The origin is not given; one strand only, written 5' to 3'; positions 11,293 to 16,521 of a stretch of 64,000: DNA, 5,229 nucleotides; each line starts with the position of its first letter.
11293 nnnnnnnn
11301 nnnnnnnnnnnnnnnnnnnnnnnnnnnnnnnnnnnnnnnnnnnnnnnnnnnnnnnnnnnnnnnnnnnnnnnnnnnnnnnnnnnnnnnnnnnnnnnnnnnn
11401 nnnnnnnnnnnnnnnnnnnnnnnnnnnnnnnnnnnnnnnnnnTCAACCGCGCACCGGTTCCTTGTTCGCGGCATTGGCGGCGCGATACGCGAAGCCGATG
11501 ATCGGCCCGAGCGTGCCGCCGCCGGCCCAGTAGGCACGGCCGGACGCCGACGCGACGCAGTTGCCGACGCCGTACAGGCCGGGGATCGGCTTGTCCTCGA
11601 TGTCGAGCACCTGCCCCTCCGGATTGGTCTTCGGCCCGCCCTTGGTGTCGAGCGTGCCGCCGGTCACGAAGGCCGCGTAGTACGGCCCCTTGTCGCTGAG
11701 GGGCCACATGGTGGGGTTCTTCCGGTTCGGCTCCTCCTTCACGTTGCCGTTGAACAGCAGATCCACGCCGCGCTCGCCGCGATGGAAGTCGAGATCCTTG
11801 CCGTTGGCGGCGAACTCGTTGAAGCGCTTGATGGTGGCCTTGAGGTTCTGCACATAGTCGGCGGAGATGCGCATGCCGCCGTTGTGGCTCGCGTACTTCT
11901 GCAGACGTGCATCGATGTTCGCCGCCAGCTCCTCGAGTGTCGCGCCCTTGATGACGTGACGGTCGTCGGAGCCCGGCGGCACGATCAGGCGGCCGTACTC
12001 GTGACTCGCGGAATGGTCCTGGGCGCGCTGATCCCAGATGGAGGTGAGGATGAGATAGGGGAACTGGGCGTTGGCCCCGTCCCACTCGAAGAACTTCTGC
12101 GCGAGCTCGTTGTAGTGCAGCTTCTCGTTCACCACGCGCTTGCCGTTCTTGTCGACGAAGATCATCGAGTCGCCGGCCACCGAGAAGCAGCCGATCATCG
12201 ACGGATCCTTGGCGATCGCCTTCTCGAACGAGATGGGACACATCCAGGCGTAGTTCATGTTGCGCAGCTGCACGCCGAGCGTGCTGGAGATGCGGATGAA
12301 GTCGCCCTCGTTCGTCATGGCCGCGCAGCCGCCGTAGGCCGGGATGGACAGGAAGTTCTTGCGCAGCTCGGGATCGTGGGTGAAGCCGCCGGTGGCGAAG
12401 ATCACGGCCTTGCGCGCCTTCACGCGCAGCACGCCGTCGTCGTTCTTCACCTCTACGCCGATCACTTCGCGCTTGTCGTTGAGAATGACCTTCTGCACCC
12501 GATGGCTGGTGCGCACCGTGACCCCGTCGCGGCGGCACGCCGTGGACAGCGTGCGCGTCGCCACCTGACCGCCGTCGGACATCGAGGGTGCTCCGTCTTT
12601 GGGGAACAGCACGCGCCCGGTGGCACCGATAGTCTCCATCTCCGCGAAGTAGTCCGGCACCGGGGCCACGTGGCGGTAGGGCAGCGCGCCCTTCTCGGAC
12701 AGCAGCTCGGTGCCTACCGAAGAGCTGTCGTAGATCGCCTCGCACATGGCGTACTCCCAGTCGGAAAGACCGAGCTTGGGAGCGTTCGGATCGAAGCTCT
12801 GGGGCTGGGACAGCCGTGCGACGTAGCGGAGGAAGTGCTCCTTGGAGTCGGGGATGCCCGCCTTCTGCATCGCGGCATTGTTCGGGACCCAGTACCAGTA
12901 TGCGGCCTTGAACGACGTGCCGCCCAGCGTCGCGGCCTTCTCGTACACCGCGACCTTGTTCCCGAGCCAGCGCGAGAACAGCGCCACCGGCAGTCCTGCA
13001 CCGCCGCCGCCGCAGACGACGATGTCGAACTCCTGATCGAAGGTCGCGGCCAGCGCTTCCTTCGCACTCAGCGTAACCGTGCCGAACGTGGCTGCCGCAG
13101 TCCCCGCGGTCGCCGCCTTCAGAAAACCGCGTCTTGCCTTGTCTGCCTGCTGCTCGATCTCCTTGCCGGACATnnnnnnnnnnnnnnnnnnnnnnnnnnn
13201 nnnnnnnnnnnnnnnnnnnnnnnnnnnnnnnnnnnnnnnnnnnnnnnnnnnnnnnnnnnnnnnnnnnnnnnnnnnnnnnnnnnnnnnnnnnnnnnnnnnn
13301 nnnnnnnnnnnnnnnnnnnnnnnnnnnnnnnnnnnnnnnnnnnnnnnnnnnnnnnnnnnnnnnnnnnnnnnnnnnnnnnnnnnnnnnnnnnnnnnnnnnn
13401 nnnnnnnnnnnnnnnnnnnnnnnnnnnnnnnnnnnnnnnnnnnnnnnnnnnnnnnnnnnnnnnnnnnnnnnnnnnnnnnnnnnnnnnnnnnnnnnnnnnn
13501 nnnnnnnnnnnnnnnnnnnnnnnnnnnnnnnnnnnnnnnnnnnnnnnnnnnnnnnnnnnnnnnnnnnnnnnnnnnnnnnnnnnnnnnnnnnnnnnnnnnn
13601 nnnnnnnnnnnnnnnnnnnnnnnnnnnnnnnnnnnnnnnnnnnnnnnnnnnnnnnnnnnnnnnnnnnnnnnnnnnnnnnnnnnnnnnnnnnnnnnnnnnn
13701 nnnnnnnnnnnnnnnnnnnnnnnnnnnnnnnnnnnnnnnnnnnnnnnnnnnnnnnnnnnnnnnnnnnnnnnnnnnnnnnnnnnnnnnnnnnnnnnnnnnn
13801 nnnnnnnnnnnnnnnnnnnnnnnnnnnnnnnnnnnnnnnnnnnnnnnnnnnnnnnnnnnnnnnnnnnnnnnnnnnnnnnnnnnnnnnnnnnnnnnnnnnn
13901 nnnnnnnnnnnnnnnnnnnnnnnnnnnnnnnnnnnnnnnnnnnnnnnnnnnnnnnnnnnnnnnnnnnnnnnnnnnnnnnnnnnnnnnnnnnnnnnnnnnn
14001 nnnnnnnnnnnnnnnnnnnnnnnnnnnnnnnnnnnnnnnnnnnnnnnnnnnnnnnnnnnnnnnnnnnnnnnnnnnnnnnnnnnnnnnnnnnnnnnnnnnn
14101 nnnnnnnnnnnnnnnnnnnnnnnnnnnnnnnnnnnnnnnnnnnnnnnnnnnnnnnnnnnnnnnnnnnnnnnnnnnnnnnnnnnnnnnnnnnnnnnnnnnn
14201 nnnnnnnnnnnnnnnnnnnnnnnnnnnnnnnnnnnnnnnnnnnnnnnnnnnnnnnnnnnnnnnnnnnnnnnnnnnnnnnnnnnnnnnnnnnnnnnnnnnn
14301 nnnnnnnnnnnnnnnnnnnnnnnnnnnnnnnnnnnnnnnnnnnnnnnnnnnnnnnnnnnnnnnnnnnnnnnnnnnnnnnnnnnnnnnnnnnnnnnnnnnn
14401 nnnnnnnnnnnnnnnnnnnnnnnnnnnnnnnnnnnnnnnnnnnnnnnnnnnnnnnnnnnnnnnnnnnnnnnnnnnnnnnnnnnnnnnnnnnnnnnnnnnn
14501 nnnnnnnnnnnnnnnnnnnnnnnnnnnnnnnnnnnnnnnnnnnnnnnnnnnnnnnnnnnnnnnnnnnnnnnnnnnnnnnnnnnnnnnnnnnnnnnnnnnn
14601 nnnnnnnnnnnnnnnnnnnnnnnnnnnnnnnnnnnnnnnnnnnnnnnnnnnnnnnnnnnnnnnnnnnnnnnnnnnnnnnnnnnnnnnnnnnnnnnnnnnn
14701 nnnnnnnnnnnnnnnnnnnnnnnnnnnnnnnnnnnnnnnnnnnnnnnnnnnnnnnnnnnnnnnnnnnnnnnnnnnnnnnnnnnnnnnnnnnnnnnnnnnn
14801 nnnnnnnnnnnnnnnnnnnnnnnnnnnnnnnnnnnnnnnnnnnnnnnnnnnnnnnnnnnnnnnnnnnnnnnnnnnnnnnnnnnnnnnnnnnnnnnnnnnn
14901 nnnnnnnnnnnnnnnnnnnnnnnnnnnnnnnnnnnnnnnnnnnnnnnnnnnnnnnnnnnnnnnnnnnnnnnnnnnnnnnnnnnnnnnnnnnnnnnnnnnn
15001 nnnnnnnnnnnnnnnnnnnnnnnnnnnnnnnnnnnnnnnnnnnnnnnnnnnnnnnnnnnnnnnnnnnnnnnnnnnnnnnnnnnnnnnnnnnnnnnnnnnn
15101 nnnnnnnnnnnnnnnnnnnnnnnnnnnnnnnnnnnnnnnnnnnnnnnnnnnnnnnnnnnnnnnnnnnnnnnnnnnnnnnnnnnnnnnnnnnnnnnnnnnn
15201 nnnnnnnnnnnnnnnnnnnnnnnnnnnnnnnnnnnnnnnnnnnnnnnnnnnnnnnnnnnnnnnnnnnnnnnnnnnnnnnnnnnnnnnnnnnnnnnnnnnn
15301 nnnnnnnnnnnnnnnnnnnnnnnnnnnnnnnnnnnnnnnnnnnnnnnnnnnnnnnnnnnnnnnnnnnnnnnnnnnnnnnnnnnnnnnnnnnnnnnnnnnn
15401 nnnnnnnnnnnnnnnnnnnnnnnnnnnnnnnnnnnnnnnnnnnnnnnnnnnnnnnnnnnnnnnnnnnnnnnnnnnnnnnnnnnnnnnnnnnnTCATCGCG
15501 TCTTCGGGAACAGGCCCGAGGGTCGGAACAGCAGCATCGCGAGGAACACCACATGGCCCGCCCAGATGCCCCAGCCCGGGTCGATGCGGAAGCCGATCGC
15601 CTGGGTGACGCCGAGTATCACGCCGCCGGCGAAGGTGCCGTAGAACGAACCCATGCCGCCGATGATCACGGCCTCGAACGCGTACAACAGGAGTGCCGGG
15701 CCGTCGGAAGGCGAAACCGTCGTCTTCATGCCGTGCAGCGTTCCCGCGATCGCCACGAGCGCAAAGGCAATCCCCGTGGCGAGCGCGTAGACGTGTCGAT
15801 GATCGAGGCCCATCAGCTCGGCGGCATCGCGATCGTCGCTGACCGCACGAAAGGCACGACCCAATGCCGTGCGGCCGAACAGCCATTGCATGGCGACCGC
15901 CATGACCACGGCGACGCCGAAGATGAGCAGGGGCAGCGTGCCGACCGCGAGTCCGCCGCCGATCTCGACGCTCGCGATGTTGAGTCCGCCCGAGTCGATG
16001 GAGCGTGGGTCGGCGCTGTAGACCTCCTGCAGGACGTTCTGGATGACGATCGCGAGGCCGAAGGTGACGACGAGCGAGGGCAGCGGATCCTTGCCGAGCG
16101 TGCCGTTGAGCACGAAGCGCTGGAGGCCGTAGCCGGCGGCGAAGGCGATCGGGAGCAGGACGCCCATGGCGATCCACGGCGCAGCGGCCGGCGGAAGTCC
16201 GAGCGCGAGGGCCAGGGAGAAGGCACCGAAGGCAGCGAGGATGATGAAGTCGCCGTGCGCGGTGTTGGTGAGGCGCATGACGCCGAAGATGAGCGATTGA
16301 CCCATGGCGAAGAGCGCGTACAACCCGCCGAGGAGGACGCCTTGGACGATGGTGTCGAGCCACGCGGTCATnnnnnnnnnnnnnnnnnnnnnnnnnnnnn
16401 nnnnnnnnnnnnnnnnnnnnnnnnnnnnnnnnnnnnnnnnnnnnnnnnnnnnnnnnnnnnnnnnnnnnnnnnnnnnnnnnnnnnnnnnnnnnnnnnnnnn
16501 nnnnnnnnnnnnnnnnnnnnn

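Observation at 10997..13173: Tat-exported FAD flavoprotein plus monohaem cytochrome c: a split periplasmic flavocytochrome inside a cytoplasmic aromatic pathway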

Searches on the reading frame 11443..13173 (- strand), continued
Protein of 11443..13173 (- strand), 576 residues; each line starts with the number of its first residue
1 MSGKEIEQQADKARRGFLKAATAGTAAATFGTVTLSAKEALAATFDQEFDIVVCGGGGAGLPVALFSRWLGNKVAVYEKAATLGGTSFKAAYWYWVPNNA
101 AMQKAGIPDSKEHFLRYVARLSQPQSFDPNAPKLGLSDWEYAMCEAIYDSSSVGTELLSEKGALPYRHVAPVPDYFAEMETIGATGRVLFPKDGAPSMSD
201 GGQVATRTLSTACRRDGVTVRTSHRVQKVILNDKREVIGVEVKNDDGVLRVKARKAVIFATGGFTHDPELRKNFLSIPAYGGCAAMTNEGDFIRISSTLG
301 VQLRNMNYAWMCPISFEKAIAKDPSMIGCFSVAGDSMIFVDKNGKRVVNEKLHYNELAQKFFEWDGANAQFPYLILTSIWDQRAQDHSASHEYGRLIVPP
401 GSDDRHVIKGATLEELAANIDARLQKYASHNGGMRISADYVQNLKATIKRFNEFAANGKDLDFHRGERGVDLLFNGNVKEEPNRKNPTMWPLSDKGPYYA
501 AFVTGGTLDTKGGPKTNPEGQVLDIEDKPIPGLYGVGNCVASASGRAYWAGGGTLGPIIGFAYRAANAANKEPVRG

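Call 80: fold_search(model_id=the predicted structure, library=pdb)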
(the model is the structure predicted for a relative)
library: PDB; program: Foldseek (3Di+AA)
matches with E <= 10: 946; with E <= 0.001: 492
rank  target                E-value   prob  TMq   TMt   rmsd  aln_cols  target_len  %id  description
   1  3dmc_A                2.5e-07  1.00  0.63  0.73   4.0       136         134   19  CRYSTAL STRUCTURE OF A NTF2-LIKE PROTEIN (AVA_2261) FROM ANABAENA VARIABILIS ATCC 29413 AT 1.65 A RESOLUTION (released 2008-08-26)
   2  5trv                  3.0e-07  1.00  0.58  0.74   3.9       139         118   19  Crystal structure of a de novo designed protein with curved beta-sheet (released 2017-01-25)
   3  3er7_A                4.1e-07  1.00  0.61  0.79   3.1       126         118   14  Crystal structure of NTF2-like protein of unknown function (YP_001812677.1) from EXIGUOBACTERIUM SP. 255-15 at 1.50 A  (released 2008-10-14)
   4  3i0y_B                4.9e-07  1.00  0.61  0.71   2.4       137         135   14  Crystal structure of a putative polyketide cyclase (xcc0381) from xanthomonas campestris pv. campestris at 1.50 A reso (released 2009-07-21)
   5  7vwd_D                5.5e-07  1.00  0.62  0.66   9.4       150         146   13  Crystal Structure of the Y53F/N55A mutant of LEH (released 2023-01-18)
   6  3f8h_A                7.4e-07  1.00  0.59  0.67   4.1       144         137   16  Crystal structure of a putative polyketide cyclase (tm1040_3560) from silicibacter sp. tm1040 at 2.00 A resolution (released 2008-11-25)
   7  3jun_A                7.9e-07  1.00  0.59  0.62   2.9       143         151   14  Crystal Structure of PhzA/B from Burkholderia cepacia R18194 in simultaneous complex with racemic 5-bromo-2-(piperidin (released 2009-09-29)
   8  7vx2_A                7.9e-07  1.00  0.61  0.66   8.0       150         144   14  Crystal Structure of the Y53F/N55A/I80F/L114V/I116V mutant of LEH (released 2023-01-18)
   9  5cf2_B                8.9e-07  1.00  0.62  0.66   8.3       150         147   13  Crystal Structure of the I80Y/L114V/I116V mutant of LEH (released 2016-07-13)
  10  3jun_B                9.4e-07  1.00  0.59  0.61   3.0       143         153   14  Crystal Structure of PhzA/B from Burkholderia cepacia R18194 in simultaneous complex with racemic 5-bromo-2-(piperidin (released 2009-09-29)
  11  1nu3_B                1.0e-06  1.00  0.60  0.64   3.5       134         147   14  Limonene-1,2-epoxide hydrolase in complex with valpromide (released 2003-06-10)
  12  7vwd_A                1.1e-06  1.00  0.62  0.67   4.3       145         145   14  Crystal Structure of the Y53F/N55A mutant of LEH (released 2023-01-18)
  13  3er7_B                1.2e-06  1.00  0.57  0.72   3.1       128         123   14  Crystal structure of NTF2-like protein of unknown function (YP_001812677.1) from EXIGUOBACTERIUM SP. 255-15 at 1.50 A  (released 2008-10-14)
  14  3juq_B                1.2e-06  1.00  0.58  0.59   3.1       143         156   14  Crystal Structure of PhzA/B from Burkholderia cepacia R18194 cocrystallized with 2 mM racemic 5-bromo-2-(piperidin-3-y (released 2009-09-29)
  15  7xef_A                1.2e-06  1.00  0.61  0.65   7.1       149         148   14  Crystal Structure of the Y53F/N55A mutant of LEH complexed with (R)-(1-benzyl-3-phenylpyrrolidin-3-yl)methanol (released 2023-01-18)
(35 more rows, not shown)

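Call 92: search_protein_families(library=pfam, proteins=[L058:72-1262:+, L058:1255-2670:+, L058:2693-4369:+, L058:4530-5489:+, L058:5493-6320:+, L037:1617-2213:-, L037:2119-2697:-, L037:3778-4335:+, L037:4729-5868:+, L045:180-2273:+], max_evalue=0.00001)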
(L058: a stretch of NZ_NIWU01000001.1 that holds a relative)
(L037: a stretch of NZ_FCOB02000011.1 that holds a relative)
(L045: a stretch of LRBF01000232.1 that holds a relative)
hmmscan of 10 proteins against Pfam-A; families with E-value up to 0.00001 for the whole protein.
L058:72-1262:+ (396 aa): 2 families
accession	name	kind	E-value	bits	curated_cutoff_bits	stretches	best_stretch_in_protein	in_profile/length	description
PF00155.27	Aminotran_1_2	-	1.4e-71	242.1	19.7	1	32-382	1-361/361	Aminotransferase class I and II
PF01041.23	DegT_DnrJ_EryC1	-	7e-07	29.2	19.8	1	96-204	44-145/360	DegT/DnrJ/EryC1/StrS aminotransferase family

L058:1255-2670:+ (471 aa): 1 family
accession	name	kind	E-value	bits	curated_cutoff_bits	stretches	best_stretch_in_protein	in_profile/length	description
PF00171.27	Aldedh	-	1.2e-156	522.3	23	1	20-469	7-461/461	Aldehyde dehydrogenase family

L058:2693-4369:+ (558 aa): 1 family
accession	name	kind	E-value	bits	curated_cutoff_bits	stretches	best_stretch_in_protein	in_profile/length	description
PF00496.27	SBP_bac_5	-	2.3e-70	238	32.4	1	126-454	3-343/368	Bacterial extracellular solute-binding proteins, family 5 Middle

L058:4530-5489:+ (319 aa): 2 families
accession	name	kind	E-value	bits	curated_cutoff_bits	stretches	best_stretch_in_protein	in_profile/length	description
PF00528.27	BPD_transp_1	-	9.9e-34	117.1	26.4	1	117-314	2-182/184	Binding-protein-dependent transport system inner membrane component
PF19300.4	BPD_transp_1_N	-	1.3e-09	38.7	23.8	1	5-104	2-113/114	Binding-prot-dependent transport system membrane comp, N-term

L058:5493-6320:+ (275 aa): 1 family
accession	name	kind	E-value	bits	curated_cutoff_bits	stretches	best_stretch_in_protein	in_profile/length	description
PF00528.27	BPD_transp_1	-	3.4e-29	102.3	26.4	1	91-266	1-175/184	Binding-protein-dependent transport system inner membrane component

L037:1617-2213:- (198 aa): 0 families

L037:2119-2697:- (192 aa): 1 family
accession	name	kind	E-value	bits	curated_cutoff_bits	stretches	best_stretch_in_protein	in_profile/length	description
PF11672.13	DUF3268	-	1.4e-18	67.8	28.4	1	51-174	4-119/121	zinc-finger-containing domain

L037:3778-4335:+ (185 aa): 0 families

L037:4729-5868:+ (379 aa): 1 family
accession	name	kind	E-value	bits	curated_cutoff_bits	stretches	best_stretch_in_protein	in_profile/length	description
PF00199.24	Catalase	-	1.2e-10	41.5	25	1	81-160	44-122/383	Catalase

L045:180-2273:+ (697 aa): 2 families
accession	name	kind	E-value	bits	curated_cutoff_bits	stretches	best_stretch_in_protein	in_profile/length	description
PF00593.30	TonB_dep_Rec_b-barrel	-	6.4e-41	142.1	27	1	246-666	20-436/436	TonB dependent receptor-like, beta-barrel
PF07715.20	Plug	-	1.9e-18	67.4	23.9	1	65-164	8-107/107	TonB-dependent Receptor Plug Domain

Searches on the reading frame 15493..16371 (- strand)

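Call 9: search_protein_families(library=ncbifam, proteins=[window:15493-16371:-], max_evalue=0.00001)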
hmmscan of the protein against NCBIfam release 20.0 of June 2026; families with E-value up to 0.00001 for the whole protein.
window:15493-16371:- (292 aa): 5 families
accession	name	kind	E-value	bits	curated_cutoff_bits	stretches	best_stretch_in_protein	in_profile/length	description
TIGR03409.1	urea_trans_UrtB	equivalog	1.7e-39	136.2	250.3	1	6-290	2-288/291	urea ABC transporter permease subunit UrtB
TIGR03622.1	urea_t_UrtB_arc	equivalog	1.8e-27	96.4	374.25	1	19-275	15-260/284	urea ABC transporter, permease protein UrtB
NF008011.0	PRK10740.1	equivalog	1.6e-23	83.8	379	1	4-260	8-271/308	high-affinity branched-chain amino acid ABC transporter permease LivH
NF008450.0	PRK11301.1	subfamily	2.1e-08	34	366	1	154-292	271-410/418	high-affinity branched-chain amino acid ABC transporter permease LivM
NF011961.0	PRK15432.1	equivalog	3.3e-06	26.6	388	1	153-252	165-263/344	autoinducer 2 ABC transporter permease LsrC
